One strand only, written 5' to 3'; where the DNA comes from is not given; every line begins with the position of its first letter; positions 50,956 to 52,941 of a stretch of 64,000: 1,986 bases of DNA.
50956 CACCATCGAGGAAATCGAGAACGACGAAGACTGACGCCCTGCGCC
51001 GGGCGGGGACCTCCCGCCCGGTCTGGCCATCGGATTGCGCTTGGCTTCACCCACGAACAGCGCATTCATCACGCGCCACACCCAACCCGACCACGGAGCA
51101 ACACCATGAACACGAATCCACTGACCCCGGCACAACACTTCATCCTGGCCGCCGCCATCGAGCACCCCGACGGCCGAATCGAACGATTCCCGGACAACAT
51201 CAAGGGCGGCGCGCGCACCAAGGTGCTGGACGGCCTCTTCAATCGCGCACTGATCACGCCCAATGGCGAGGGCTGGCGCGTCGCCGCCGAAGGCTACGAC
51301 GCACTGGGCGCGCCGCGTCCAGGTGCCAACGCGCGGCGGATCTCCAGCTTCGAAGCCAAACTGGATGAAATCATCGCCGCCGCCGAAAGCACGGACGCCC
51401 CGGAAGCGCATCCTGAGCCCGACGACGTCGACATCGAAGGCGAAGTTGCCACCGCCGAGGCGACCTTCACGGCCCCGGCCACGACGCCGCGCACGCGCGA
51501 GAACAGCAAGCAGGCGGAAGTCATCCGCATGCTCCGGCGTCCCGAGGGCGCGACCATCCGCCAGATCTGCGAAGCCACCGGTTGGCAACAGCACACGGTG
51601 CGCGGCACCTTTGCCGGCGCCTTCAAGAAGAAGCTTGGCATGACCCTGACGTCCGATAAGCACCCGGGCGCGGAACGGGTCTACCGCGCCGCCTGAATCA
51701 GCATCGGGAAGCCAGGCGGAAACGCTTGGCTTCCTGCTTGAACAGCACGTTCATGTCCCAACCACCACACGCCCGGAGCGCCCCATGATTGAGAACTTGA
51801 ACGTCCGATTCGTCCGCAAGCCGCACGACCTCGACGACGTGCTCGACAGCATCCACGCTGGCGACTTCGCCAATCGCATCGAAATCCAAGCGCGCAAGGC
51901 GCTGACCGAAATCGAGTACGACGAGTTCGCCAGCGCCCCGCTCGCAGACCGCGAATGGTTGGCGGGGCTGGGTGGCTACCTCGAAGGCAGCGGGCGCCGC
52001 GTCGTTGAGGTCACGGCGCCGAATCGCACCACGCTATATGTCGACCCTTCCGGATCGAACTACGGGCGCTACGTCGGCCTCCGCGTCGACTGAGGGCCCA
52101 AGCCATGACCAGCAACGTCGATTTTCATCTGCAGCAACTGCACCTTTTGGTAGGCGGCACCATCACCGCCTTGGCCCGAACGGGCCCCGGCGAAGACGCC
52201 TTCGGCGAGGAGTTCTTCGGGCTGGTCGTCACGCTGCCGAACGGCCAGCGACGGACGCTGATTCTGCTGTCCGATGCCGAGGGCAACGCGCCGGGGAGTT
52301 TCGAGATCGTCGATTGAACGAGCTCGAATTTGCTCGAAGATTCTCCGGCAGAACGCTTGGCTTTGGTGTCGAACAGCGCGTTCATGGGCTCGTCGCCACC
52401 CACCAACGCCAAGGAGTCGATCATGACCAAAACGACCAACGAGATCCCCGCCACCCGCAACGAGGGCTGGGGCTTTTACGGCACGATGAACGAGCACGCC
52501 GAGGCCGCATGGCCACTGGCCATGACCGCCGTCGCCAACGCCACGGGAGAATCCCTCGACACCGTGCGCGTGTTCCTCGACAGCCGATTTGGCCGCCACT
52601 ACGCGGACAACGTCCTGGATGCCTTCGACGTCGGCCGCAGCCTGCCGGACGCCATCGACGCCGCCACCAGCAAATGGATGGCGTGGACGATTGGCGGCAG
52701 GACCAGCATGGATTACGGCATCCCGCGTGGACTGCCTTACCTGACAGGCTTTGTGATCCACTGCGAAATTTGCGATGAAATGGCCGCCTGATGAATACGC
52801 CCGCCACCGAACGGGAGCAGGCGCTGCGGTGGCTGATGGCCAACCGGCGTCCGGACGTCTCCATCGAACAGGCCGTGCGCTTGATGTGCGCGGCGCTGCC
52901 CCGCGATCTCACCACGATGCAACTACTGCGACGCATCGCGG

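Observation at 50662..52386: A roughly 34-nt conserved element repeated in front of four consecutive small phage genes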

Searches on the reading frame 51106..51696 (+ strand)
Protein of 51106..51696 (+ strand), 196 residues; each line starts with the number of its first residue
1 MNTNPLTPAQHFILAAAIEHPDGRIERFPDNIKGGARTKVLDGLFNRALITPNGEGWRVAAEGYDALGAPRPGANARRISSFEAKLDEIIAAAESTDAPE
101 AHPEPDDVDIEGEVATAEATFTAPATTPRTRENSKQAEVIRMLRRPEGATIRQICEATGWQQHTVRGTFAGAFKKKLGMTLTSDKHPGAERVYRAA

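Call 12: search_protein_families(library=pfam, proteins=[window:51106-51696:+], max_evalue=0.01)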
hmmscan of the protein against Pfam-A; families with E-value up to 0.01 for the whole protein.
window:51106-51696:+ (196 aa): 2 families
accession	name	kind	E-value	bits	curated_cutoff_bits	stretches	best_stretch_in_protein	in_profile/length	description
PF11994.14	DUF3489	-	1.3e-32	112.1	29.5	1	129-194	2-67/68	Protein of unknown function (DUF3489)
PF13384.12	HTH_23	-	0.00045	20.4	24.6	1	136-166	7-35/50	Homeodomain-like domain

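Call 23: search_protein_families(library=phrogs, proteins=[window:51106-51696:+], max_evalue=0.001)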
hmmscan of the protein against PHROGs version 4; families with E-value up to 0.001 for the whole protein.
window:51106-51696:+ (196 aa): 4 families
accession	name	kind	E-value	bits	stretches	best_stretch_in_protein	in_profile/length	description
phrog_10315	-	unknown function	1.7e-66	224.9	1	1-195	1-171/177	-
phrog_7790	-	unknown function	4.3e-07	31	1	120-193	149-228/258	-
phrog_31231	-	unknown function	8e-06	27.2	1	130-194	67-134/138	-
phrog_27869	-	unknown function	0.00063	20.6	1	93-178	100-186/205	-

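Call 45: find_homologous_proteins(query=window:51106-51696:+, max_evalue=0.00001)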
Query window:51106-51696:+ (196 aa): 3881 proteins with E <= 0.00001 among 4305 candidates; the best 120 are listed.
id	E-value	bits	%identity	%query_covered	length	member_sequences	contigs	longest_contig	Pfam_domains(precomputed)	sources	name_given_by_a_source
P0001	4.1e-115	400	95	100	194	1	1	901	PF11994.15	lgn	-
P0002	2.1e-114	398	93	100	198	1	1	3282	PF11994.15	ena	-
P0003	2.5e-112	391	92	100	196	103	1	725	PF11994.15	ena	-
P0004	8.1e-112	390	92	100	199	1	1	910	PF11994.15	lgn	-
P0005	2.1e-109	382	92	100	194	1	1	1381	PF11994.15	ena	-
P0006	3.4e-108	378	90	100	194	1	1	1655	PF11994.15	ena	-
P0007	3.6e-107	374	90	100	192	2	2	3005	PF11994.15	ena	-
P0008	5.5e-107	374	88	100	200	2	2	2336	PF11994.15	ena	-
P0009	9.8e-107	373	88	100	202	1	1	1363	PF11994.15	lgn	-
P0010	1.8e-106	372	89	100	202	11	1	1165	PF11994.15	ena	-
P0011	5.8e-105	367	89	100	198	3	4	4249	PF11994.15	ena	-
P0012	1.4e-101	356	86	100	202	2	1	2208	PF11994.15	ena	-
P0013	6.4e-96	338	81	100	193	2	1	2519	PF11994.15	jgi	jgi:hypothetical protein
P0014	1.4e-90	320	78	100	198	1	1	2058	PF11994.15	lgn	-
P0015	4.8e-87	309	74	100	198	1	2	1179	PF11994.15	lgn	-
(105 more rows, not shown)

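Call 48: search_solved_structures(query=A1, max_evalue=10)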
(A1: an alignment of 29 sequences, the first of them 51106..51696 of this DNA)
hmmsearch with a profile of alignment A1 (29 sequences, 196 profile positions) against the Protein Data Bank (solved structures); distinct sequences matched with E-value up to 10: 2.
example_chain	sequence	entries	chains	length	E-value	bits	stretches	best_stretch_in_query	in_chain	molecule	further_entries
3nf4_A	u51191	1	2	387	0.043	16.7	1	52-142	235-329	acyl-CoA dehydrogenase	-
3swx_A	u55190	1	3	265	0.36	13.7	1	54-132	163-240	Probable enoyl-CoA hydratase/isomerase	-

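Call 52: predict_structure(alignment_id=A1)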
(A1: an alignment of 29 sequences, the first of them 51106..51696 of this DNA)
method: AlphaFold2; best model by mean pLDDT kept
length: 196 residues; sequences in the alignment: 29
mean_pLDDT: 78.7   pTM: 0.38
mean pLDDT of the five models: 78.7, 75.9, 74.6, 68.7, 65.4
residues with pLDDT >= 90: 58; 70-90: 81; 50-70: 49; < 50: 8
segments of 3 or more residues with pLDDT < 50: 98-104
pLDDT, mean of each block of 10 residues (from residue 1): 77 90 86 88 91 87 84 62 70 57 50 65 57 79 91 92 90 85 86 90
secondary structure, 60 per line:
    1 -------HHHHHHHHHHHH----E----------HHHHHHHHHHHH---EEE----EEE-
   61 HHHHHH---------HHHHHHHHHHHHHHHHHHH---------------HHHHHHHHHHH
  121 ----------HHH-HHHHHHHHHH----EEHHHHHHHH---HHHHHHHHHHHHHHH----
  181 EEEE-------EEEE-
elements in order: H8-19 H35-46 E50-52 E57-59 H61-66 H76-94 H110-120 H135-144 H151-158 H162-176 E181-184 E192-195

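Call 58: fold_search(model_id=the predicted structure, library=pdb)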
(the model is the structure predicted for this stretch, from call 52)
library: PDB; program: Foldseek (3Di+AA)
matches with E <= 10: 822; with E <= 0.001: 0
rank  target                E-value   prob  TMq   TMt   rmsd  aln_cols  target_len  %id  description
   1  6j05_A                2.7e-02  0.99  0.23  0.41   3.8        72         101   21  Structures of two ArsR As(III)-responsive repressors: implications for the mechanism of derepression (released 2019-07-03)
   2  2dk5_MODEL_1_A        5.5e-02  0.97  0.25  0.48   7.7        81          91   12  Solution structure of Winged-Helix domain in RNA polymerase III 39KDa polypeptide (released 2006-10-06)
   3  6xjf_B                6.3e-02  0.97  0.24  0.40   4.6        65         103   26  X-ray crystal structure of Pyrococcus furiosus general transcription factor TFE-alpha (SeMet labeled protein) (released 2020-07-08)
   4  6pln_A                7.2e-02  0.98  0.25  0.42   3.4        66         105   24  X-ray crystal structure of Pyrococcus furiosus general transcription factor TFE-alpha (released 2020-07-08)
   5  4omz_C                9.4e-02  0.97  0.26  0.48  13.3        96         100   12  Crystal Structure of NolR from Sinorhizobium fredii (released 2014-04-16)
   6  3cuo_C                1.0e-01  0.96  0.25  0.46  11.6        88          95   12  Crystal structure of the predicted DNA-binding transcriptional regulator from E. coli (released 2008-06-17)
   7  3w6j_F                1.1e-01  0.85  0.23  0.26   9.0        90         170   13  Crystal structure of ScpAB core complex (released 2013-04-24)
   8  5j6x_A                1.1e-01  0.99  0.26  0.67   3.7        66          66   15  Crystal structure of the apo-Zalpha of Zebrafish PKZ (released 2016-09-07)
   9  5k5q_D                1.1e-01  0.93  0.25  0.47   4.1        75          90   19  Structure of AspA-DNA complex: novel centromere bindng protein-centromere complex (released 2016-06-01)
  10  4omz_B                1.2e-01  0.97  0.27  0.50  13.3        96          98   12  Crystal Structure of NolR from Sinorhizobium fredii (released 2014-04-16)
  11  9ff4_A                1.2e-01  0.87  0.26  0.29  18.2       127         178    9  The structure of G.kaustophilus T-1 ScoC-17bp dsDNA complex (released 2025-06-04)
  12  4i98_B                1.2e-01  0.38  0.23  0.26  17.3       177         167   12  Crystal structure of the complex between ScpA(residues 1-160)-ScpB(residues 1-183) (released 2013-01-30)
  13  4lb5_B                1.3e-01  0.98  0.24  0.63   3.4        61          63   16  Crystal structure of PKZ Zalpha in complex with ds(CG)6 (hexagonal form) (released 2013-09-18)
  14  6pco_A                1.3e-01  0.90  0.26  0.35  13.8        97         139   18  Mechanism for regulation of DNA binding of Bordetella bronchiseptica BpsR by 6-hydroxynicotinic acid (released 2019-11-06)
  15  6xjf_A                1.4e-01  0.96  0.25  0.44   3.4        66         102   26  X-ray crystal structure of Pyrococcus furiosus general transcription factor TFE-alpha (SeMet labeled protein) (released 2020-07-08)
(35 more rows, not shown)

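Call 65: search_dna_similar(query=window:51106-51696:+, collection=phages, mode=protein, max_rows=40)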
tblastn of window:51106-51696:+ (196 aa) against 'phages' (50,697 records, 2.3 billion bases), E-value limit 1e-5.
Records with a match: 5; places in all: 5; records where one place covers at least 80% of the query: 5.
Best place of each record, by identity: <60% 5.
By first word of the organism name: Acidithiobacillus 3; Ralstonia 2.
By host as written in the record: Ralstonia solanacearum 2; Acidithiobacillus caldus 2; Acidithiobacillus caldus ATCC 51756 1.
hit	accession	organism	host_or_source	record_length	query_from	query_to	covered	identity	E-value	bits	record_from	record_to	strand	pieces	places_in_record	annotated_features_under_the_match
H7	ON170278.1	Ralstonia phage YO164_3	Ralstonia solanacearum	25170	1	194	99%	46.9%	2e-38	145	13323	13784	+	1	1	record has no annotation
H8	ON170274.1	Ralstonia phage YO163_3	Ralstonia solanacearum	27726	1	194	99%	46.9%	2e-38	145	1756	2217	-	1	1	record has no annotation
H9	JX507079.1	Acidithiobacillus phage AcaML1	Acidithiobacillus caldus ATCC 51756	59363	2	196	99%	39.0%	2e-24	105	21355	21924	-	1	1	hypothetical protein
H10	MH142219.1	Acidithiobacillus phage AcaML1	Acidithiobacillus caldus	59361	2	196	99%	39.0%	2e-24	105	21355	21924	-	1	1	record has no annotation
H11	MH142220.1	Acidithiobacillus phage AcaML1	Acidithiobacillus caldus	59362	2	196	99%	39.0%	2e-24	105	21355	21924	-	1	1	record has no annotation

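Call 79: search_protein_representatives(alignment_id=A1)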
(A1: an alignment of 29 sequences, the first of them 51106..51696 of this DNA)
Query: 29 sequences, 196 profile positions. Proteins with E-value up to 0.001 (for the whole library): 11513; up to 1e-10: 5246; up to 1e-30: 165. The best 150 are listed.
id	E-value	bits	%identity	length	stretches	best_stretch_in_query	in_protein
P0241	1.6e-82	292.3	-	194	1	1-195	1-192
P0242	3.3e-72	258.6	-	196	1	3-195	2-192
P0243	1.5e-71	256.5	-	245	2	1-116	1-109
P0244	1.4e-70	253.3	-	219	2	106-195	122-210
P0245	5.3e-69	248.1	-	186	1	1-195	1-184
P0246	3.3e-68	245.6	-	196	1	1-196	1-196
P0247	9.8e-64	230.9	-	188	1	1-194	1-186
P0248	6.2e-62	225.1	-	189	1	1-195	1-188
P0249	5.0e-61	222.1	-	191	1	1-196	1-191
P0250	8.8e-59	214.8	-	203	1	1-195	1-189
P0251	9.2e-59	214.7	-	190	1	1-195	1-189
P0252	1.5e-57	210.8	-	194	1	1-195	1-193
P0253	1.7e-57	210.6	-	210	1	3-195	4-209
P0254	2.7e-56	206.7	-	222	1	3-194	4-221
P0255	1.5e-55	204.2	-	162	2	126-196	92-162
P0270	4.0e-49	183.3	-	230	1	3-196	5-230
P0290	4.2e-45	170.1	-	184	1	4-196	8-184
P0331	1.2e-36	142.5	-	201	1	3-195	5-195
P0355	2.4e-34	135.0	-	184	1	1-196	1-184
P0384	2.6e-32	128.4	-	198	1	5-195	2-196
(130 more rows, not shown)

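Call 80: find_encoding_contigs(protein=P0384, flank=3000, max_places=3)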
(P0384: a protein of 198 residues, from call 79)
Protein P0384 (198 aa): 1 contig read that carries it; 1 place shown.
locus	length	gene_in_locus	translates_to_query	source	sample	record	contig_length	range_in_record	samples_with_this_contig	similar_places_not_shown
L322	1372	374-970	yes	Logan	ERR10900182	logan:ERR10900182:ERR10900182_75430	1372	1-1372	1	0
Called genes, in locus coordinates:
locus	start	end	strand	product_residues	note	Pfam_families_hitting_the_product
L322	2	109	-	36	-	?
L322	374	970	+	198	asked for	PF11994:DUF3489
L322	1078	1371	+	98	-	?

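Call 84: find_encoding_contigs(protein=P0270, flank=4000, max_places=2)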
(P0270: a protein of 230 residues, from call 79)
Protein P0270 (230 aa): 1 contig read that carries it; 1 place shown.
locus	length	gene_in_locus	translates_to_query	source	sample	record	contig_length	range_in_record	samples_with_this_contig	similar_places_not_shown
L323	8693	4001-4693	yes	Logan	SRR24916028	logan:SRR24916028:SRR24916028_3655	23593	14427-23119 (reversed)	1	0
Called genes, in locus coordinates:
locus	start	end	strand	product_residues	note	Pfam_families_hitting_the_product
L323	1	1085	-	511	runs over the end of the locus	PF05136:Phage_portal_2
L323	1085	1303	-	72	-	-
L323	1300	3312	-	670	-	PF05876:GpA_ATPase, PF20454:GpA_nuclease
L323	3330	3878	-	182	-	-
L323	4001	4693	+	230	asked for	PF11994:DUF3489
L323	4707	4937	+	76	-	-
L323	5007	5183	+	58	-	-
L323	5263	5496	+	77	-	-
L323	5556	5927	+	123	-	-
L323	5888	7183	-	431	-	PF02195:ParB_N, PF01555:N6_N4_Mtase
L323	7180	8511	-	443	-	PF01555:N6_N4_Mtase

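Call 85: find_encoding_contigs(protein=P0290, flank=4000, max_places=2)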
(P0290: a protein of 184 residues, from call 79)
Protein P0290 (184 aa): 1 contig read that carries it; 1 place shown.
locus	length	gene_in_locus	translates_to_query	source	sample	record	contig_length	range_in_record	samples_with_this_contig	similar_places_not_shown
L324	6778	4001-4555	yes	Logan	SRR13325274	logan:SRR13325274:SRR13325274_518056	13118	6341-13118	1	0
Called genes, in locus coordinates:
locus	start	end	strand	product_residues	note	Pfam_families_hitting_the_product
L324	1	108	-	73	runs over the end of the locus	-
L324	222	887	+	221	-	-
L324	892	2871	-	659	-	PF05876:GpA_ATPase, PF20454:GpA_nuclease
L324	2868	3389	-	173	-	-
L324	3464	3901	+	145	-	PF21841:DUF6900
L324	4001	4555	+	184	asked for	PF11994:DUF3489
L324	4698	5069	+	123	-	-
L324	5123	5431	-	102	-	-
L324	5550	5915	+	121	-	-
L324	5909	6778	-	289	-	?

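Call 86: find_encoding_contigs(protein=P0331, flank=4000, max_places=2)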
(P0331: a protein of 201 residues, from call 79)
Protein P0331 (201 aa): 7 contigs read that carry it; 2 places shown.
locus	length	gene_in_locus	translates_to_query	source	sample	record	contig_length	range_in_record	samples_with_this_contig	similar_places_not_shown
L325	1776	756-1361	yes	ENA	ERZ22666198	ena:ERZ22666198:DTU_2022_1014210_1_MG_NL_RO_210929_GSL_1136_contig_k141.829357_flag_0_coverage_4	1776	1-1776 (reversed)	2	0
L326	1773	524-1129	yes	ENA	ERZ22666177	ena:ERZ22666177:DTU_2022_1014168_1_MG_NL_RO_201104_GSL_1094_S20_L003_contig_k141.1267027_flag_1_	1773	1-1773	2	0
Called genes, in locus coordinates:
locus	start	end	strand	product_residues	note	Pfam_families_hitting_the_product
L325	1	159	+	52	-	?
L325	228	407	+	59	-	-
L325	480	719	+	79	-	-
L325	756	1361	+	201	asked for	PF11994:DUF3489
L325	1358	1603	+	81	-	-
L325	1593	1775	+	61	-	?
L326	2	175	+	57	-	?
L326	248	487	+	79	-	-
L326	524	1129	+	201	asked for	PF11994:DUF3489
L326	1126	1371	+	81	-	-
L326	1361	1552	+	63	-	-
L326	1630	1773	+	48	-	?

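Call 87: find_encoding_contigs(protein=P0355, flank=4000, max_places=2)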
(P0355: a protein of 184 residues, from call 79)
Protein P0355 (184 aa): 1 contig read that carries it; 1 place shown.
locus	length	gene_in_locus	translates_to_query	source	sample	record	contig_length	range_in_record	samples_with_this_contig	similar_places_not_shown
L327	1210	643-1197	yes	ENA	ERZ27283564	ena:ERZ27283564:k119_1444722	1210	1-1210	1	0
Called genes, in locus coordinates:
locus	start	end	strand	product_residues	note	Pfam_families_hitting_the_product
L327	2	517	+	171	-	?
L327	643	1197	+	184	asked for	PF11994:DUF3489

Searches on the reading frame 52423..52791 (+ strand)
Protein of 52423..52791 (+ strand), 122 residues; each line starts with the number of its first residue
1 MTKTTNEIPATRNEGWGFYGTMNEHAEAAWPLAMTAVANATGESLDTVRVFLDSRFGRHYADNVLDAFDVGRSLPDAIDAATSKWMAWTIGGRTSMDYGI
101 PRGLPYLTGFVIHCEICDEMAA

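Call 12: search_protein_families(library=pfam, proteins=[window:52423-52791:+], max_evalue=0.01)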
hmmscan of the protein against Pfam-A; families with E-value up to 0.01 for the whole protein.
window:52423-52791:+ (122 aa): 0 families

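Call 23: search_protein_families(library=phrogs, proteins=[window:52423-52791:+], max_evalue=0.001)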
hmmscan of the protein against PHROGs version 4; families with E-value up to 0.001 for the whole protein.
window:52423-52791:+ (122 aa): 1 family
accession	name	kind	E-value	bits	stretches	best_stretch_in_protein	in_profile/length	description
phrog_8020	-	unknown function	6.3e-45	153.4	1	5-122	2-122/122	-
